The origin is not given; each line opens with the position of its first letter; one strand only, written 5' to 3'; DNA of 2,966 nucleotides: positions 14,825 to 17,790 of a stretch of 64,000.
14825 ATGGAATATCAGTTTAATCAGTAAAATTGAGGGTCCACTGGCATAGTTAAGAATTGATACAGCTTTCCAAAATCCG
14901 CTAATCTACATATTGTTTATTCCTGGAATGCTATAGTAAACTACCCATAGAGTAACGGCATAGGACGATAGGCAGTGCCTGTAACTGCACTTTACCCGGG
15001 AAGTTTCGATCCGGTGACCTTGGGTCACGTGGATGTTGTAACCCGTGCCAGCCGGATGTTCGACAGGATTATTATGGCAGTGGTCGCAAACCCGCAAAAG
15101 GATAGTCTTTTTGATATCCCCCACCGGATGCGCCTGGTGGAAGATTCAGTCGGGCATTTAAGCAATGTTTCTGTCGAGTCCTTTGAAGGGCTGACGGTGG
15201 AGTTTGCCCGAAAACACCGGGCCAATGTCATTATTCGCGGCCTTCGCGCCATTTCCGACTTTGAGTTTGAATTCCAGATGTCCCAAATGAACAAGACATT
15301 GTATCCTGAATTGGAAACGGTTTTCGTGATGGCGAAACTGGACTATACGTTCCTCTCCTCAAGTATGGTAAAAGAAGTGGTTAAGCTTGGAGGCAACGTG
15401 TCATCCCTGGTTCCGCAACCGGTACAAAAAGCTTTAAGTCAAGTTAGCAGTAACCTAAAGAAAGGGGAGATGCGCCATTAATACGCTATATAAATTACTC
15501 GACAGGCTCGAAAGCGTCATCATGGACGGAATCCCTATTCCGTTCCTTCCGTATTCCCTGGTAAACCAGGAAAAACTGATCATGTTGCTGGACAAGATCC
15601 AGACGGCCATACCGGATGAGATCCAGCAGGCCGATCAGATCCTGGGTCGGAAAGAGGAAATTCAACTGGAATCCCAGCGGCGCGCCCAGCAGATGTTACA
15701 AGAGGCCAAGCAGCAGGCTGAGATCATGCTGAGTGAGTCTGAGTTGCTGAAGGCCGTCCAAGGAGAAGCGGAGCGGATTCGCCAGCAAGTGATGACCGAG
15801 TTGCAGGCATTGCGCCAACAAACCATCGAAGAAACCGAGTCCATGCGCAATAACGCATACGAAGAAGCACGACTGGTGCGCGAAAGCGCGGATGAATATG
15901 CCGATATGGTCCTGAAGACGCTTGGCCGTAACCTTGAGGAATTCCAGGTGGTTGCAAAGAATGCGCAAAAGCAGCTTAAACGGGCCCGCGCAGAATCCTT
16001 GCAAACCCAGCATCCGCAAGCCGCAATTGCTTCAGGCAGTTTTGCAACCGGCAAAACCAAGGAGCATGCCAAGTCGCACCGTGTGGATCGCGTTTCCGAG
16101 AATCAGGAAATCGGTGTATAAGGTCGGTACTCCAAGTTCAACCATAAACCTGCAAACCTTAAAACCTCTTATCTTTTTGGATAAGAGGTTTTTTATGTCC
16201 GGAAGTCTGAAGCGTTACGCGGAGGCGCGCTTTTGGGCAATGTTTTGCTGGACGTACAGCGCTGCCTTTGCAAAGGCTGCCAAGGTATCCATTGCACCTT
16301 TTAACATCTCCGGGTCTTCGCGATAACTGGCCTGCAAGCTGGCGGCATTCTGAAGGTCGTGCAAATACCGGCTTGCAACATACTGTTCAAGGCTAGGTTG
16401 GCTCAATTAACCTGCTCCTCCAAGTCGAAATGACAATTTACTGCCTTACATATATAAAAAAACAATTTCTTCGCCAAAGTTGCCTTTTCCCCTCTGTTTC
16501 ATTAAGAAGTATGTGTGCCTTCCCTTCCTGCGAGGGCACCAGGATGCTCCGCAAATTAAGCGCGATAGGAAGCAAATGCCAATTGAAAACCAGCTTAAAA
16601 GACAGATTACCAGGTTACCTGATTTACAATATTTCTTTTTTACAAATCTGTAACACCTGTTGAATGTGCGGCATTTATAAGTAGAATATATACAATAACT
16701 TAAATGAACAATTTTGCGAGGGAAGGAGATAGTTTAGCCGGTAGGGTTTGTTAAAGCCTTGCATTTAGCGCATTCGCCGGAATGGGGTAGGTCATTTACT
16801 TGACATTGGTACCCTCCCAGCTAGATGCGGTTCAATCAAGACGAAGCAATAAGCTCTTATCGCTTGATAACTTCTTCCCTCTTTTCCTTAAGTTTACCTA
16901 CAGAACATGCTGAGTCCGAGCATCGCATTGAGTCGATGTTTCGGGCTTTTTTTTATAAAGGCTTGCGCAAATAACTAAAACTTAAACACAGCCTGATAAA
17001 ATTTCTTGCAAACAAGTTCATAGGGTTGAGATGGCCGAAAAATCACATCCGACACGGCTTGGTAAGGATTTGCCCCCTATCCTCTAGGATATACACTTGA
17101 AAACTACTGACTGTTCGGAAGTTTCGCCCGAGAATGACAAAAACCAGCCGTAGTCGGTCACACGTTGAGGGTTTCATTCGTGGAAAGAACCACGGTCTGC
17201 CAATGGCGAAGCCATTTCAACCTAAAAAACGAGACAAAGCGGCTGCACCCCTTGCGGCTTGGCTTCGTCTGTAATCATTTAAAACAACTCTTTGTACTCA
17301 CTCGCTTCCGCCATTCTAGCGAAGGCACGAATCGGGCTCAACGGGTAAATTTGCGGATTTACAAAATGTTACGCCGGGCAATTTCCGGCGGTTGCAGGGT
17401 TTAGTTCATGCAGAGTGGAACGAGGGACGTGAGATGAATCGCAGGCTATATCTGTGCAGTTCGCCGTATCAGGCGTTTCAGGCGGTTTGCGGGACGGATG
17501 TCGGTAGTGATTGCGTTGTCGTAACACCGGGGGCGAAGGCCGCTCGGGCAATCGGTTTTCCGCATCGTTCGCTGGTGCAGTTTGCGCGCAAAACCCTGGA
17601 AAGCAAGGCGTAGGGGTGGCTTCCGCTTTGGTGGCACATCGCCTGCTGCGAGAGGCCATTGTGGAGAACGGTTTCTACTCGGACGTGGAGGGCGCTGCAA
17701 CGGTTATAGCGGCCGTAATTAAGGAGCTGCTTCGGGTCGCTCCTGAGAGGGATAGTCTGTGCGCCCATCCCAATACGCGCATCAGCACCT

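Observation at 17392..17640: Frameshift at the N-terminus of the addB-like gene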

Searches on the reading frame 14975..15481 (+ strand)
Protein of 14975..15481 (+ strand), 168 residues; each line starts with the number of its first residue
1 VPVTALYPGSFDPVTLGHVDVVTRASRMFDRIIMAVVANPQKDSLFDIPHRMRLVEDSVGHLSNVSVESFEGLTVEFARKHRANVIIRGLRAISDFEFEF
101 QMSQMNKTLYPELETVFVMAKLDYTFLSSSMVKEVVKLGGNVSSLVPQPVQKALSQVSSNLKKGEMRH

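Call 19: search_protein_families(library=ncbifam, proteins=[window:14975-15481:+], max_evalue=0.00001)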
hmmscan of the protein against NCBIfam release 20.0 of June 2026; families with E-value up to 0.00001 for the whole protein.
window:14975-15481:+ (168 aa): 4 families
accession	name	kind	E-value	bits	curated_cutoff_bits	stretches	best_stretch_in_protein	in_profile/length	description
TIGR01510.1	coaD_prev_kdtB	equivalog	1.1e-59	200.9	103.3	1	4-156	1-153/155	pantetheine-phosphate adenylyltransferase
TIGR00125.1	cyt_tran_rel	domain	7.5e-14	51.7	27.7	1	5-60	2-61/65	adenylyltransferase/cytidyltransferase family protein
TIGR00482.1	TIGR00482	equivalog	1.2e-09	38.5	112.45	1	6-71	1-71/194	nicotinate (nicotinamide) nucleotide adenylyltransferase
NF000842.0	PRK00071.2-1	equivalog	6.8e-08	32.4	167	1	5-74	5-74/191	nicotinate-nucleotide adenylyltransferase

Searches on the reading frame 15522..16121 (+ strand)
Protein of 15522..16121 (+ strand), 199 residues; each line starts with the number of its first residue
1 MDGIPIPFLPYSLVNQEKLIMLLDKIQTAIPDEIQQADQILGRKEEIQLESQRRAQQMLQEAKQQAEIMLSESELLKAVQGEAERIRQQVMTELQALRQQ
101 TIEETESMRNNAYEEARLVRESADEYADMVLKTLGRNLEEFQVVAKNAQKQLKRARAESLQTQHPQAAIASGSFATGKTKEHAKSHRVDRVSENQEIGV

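Call 19: search_protein_families(library=ncbifam, proteins=[window:15522-16121:+], max_evalue=0.00001)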
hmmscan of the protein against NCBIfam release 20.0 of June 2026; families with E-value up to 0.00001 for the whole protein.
window:15522-16121:+ (199 aa): 0 families

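Call 20: search_protein_families(library=pfam, proteins=[window:15522-16121:+], max_evalue=0.001)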
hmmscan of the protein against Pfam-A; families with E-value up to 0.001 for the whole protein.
window:15522-16121:+ (199 aa): 0 families

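Call 27: find_encoding_contigs(protein=window:15522-16121:+, flank=10000, max_places=10)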
Protein window:15522-16121:+ (199 aa): 1 contig read that carries it; 1 place shown.
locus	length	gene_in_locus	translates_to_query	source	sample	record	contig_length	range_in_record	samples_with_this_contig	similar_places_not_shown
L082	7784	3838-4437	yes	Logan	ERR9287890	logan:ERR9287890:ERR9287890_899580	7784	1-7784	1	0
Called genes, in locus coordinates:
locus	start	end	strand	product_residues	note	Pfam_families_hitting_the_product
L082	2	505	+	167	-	?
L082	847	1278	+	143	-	-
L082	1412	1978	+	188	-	PF10646:Germane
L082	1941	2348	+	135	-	PF01903:CbiX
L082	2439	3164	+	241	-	PF01844:HNH, PF14279:HNH_5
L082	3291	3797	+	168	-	PF01467:CTP_transf_like, PF08218:Citrate_ly_lig (weak)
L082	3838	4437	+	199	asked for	-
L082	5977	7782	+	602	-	?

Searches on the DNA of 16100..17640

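Call 43: search_rna_families(source=window, start=16100, end=17640, threshold=evalue, max_evalue=1)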
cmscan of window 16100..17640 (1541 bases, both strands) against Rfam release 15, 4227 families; matches with E-value up to 1: 1.
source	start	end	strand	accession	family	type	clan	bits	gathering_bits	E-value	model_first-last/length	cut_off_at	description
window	17132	17228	-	RF02983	Fibrobacter-1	Gene; sRNA;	-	21.4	77.9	0.15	1-102/102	no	Fibrobacter-1 RNA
